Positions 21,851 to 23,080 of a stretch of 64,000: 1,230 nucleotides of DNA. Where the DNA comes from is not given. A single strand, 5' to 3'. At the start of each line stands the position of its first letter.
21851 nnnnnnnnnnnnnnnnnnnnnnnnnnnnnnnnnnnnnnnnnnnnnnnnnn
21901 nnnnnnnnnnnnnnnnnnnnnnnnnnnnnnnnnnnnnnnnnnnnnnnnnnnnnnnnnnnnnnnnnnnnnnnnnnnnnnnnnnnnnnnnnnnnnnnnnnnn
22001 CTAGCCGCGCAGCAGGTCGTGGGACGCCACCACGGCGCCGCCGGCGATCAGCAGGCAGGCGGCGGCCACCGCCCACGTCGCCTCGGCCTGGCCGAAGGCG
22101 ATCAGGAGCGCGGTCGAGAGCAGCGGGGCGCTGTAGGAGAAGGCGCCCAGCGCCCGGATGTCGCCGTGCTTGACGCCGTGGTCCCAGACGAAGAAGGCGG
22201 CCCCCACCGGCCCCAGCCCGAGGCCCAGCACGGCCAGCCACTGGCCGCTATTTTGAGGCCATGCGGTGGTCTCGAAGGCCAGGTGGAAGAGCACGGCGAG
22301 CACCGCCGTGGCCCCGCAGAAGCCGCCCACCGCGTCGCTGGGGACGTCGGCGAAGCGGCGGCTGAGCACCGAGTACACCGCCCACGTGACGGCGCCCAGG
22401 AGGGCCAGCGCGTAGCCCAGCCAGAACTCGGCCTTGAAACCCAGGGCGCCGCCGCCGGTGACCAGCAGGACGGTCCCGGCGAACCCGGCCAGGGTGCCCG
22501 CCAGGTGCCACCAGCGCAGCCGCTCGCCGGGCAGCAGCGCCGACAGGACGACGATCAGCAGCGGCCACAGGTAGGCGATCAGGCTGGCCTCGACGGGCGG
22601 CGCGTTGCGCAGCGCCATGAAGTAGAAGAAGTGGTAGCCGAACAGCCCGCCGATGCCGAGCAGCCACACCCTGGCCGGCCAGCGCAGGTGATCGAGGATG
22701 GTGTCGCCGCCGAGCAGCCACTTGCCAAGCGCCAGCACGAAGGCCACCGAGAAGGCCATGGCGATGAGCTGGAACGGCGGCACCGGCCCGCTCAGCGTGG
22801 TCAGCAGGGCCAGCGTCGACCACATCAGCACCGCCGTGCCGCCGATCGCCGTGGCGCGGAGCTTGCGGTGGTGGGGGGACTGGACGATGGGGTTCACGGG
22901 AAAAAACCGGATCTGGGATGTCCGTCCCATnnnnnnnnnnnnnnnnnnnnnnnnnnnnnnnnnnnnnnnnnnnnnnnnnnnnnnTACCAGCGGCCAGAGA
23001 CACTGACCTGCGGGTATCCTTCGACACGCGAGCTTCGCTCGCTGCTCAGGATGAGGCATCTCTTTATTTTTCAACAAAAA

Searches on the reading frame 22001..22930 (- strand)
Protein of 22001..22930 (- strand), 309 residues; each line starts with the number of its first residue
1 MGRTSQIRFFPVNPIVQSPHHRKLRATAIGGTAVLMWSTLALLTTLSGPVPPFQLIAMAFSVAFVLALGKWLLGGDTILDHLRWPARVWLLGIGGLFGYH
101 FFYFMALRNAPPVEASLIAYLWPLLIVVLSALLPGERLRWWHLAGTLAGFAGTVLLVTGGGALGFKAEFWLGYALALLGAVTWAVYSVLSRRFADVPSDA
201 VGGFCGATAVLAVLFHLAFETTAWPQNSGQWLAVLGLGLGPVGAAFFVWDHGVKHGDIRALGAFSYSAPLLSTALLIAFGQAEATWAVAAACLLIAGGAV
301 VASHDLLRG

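Call 48: search_protein_families(library=pfam, proteins=[window:22001-22930:-], max_evalue=0.001)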
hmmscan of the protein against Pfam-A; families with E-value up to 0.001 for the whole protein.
window:22001-22930:- (309 aa): 1 family
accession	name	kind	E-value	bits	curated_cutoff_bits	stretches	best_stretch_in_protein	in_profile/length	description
PF00892.27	EamA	-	1.2e-26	94.1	28.2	2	32-157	9-134/135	EamA-like transporter family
